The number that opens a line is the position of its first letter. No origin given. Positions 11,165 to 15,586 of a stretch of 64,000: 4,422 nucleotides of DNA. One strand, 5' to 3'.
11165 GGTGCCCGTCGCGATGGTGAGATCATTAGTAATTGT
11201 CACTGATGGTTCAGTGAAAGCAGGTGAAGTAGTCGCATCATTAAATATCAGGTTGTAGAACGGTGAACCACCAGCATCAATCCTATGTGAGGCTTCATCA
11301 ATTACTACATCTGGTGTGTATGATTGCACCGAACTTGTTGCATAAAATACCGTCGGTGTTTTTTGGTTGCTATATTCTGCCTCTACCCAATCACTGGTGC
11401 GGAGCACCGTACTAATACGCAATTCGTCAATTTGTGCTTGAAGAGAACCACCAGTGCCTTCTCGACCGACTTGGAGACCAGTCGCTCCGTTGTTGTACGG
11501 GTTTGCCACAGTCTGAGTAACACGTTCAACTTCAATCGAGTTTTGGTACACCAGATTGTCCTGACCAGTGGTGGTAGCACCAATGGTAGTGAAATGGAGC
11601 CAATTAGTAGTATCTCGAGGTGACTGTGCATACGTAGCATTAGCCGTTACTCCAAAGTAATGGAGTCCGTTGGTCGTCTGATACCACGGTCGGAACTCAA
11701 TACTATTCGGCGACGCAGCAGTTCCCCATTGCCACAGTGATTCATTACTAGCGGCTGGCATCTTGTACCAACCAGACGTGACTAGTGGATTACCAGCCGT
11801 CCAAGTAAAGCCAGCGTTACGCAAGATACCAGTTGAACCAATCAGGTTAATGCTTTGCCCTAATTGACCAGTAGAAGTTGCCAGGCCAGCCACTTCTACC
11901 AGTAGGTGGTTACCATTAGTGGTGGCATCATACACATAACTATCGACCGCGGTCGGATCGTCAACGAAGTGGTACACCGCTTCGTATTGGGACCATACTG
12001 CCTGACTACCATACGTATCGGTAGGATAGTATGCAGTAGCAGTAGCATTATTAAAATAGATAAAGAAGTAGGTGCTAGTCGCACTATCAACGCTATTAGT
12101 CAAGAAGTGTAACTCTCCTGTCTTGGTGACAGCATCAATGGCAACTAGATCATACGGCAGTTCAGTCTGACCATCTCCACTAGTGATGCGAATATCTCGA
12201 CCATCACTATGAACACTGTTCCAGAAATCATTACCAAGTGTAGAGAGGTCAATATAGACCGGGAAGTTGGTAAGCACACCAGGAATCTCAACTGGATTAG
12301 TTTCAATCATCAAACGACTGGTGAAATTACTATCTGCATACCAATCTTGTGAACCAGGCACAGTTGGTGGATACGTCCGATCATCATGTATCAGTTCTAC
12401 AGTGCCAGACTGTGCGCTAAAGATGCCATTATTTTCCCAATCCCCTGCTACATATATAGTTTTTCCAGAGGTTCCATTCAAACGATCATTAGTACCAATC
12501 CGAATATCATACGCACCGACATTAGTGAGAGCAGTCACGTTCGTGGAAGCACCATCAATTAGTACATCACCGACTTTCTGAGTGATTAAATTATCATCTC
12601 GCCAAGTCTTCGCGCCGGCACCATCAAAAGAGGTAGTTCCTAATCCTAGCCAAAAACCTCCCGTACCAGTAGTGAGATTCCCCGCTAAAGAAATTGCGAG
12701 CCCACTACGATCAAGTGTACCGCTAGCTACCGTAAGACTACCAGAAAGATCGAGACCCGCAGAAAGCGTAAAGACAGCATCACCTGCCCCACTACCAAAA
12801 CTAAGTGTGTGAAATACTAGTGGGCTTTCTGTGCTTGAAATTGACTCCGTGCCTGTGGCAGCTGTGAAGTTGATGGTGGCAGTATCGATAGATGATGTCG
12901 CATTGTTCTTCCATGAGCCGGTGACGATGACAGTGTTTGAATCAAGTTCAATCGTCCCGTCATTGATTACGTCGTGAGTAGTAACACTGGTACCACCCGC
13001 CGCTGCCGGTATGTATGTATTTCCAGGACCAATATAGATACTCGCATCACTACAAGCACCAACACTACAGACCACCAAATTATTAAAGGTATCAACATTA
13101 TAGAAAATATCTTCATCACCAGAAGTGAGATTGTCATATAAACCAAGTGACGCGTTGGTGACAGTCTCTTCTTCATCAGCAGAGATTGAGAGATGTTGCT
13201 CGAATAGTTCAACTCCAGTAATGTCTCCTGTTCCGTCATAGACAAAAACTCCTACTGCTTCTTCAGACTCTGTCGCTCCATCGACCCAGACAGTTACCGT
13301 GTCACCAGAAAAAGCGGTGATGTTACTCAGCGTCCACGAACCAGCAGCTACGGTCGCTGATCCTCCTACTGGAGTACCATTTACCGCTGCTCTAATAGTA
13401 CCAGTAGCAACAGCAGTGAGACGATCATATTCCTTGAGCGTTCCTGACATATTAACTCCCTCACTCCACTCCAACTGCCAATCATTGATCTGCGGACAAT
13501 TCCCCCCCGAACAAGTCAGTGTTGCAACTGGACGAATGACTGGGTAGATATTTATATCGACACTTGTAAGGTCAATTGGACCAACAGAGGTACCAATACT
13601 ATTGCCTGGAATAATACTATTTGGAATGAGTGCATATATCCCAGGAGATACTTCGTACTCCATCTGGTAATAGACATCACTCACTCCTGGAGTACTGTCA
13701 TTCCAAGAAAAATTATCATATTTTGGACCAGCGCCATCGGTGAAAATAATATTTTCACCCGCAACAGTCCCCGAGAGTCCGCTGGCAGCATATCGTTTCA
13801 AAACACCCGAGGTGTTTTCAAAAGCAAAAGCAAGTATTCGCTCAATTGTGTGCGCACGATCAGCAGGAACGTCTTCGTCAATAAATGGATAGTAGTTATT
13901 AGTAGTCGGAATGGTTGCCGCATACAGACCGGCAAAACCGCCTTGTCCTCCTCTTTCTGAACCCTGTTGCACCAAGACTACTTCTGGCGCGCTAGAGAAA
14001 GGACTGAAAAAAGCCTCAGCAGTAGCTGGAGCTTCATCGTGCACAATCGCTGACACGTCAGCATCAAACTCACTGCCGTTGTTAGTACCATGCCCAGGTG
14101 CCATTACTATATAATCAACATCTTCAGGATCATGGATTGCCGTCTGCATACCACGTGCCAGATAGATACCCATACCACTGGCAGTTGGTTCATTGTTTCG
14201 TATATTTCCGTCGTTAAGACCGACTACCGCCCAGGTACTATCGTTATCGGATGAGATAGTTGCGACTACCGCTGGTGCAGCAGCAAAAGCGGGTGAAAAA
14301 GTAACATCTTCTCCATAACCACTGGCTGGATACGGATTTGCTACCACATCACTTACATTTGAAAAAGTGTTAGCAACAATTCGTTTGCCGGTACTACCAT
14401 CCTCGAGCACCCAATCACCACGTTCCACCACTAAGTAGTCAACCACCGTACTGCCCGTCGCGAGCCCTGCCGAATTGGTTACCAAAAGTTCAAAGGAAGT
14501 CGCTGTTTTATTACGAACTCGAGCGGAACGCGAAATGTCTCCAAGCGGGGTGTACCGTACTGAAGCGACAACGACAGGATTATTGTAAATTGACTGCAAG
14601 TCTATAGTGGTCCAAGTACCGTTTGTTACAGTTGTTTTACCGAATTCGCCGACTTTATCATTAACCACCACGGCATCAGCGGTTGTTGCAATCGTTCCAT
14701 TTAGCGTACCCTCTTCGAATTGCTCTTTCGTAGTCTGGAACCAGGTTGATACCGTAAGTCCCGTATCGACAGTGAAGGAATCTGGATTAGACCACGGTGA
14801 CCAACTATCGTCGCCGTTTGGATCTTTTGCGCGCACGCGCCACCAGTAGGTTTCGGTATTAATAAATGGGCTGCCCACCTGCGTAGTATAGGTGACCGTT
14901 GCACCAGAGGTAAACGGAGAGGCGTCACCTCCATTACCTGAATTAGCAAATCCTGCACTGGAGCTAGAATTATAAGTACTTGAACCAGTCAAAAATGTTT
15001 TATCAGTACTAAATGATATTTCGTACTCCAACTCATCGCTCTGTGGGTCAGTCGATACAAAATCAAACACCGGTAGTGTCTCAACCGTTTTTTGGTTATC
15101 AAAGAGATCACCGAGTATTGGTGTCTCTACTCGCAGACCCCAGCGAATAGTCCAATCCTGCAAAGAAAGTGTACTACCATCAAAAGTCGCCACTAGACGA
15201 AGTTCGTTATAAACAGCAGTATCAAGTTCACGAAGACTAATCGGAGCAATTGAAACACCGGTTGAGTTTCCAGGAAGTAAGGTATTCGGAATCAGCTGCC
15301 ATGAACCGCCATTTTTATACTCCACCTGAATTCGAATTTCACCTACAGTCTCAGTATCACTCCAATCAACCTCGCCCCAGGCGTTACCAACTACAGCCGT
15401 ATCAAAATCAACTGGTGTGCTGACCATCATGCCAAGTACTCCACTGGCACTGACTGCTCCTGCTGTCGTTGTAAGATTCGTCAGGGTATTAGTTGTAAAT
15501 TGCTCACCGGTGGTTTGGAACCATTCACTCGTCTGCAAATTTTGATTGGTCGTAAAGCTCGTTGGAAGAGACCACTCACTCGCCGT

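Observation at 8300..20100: At least seven diverged tandem DUF2341-like and LamG-like modules inside the giant gene, in two clusters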

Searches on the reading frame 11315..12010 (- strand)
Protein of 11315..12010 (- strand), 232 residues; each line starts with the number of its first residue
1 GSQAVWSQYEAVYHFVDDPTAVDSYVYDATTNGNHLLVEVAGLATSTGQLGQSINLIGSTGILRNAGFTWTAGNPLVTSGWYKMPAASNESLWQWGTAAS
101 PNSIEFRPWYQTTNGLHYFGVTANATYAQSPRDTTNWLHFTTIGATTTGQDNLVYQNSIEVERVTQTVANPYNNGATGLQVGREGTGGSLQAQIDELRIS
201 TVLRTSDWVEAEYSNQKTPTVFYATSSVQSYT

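Call 26: search_protein_families(library=pfam, proteins=[window:11315-12010:-], max_evalue=1)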
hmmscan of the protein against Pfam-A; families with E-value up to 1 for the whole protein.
window:11315-12010:- (232 aa): 2 families
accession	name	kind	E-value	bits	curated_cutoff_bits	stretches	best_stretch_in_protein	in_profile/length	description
PF13385.13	Laminin_G_3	-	0.0039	17.8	27.6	1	78-209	21-150/151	Concanavalin A-like lectin/glucanases superfamily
PF18536.7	DUF5623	-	0.18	12.4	35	1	197-224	36-64/126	Domain of unknown function (DUF5623)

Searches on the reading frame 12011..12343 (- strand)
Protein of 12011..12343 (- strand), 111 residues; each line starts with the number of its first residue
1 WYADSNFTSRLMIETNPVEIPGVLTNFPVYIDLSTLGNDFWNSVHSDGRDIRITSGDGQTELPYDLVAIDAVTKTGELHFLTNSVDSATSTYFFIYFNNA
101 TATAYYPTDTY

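Call 26: search_protein_families(library=pfam, proteins=[window:12011-12343:-], max_evalue=1)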
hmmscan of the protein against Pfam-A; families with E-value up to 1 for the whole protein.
window:12011-12343:- (111 aa): 3 families
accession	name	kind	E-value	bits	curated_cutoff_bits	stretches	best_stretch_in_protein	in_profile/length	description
PF10102.14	DUF2341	-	0.00043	21.1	23.4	1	47-104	1-57/84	Domain of unknown function (DUF2341)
PF16153.10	DUF4861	-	0.0058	16.1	22.3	1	26-111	11-91/380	Domain of unknown function (DUF4861)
PF14317.12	YcxB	-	0.092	12.9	23.3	0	50-65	5-20/61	YcxB-like protein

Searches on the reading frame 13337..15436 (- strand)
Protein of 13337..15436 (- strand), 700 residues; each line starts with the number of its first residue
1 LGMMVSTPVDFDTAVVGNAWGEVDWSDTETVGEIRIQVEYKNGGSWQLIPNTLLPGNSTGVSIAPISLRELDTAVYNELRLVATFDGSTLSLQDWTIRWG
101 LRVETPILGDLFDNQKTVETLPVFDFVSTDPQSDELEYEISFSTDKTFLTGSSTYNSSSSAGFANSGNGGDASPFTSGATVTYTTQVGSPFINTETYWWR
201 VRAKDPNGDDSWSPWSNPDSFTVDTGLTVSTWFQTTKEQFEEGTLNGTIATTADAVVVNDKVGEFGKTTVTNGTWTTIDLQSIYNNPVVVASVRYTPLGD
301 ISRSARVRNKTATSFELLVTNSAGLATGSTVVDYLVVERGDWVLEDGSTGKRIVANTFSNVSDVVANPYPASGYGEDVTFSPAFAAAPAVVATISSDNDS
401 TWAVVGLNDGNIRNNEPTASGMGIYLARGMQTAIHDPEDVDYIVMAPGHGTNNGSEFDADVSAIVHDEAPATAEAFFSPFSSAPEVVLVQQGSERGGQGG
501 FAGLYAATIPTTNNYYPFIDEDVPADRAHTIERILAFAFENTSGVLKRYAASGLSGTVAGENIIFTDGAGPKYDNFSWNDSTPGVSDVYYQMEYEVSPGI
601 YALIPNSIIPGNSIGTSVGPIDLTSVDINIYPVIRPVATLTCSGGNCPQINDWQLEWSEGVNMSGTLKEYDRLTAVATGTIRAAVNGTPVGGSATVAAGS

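Call 23: search_protein_families(library=pfam, proteins=[window:13337-15436:-], max_evalue=0.1)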
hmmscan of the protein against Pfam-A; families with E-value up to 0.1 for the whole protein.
window:13337-15436:- (700 aa): 2 families
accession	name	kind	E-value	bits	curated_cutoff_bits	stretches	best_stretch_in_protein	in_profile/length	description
PF25788.1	Ig_Rha78A_N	-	0.00057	20.5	27.4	1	177-223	58-101/105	Rha78A-like, N-terminal immunoglobulin domain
PF09458.16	H_lectin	-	0.055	14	24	0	377-396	3-22/67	H-type lectin domain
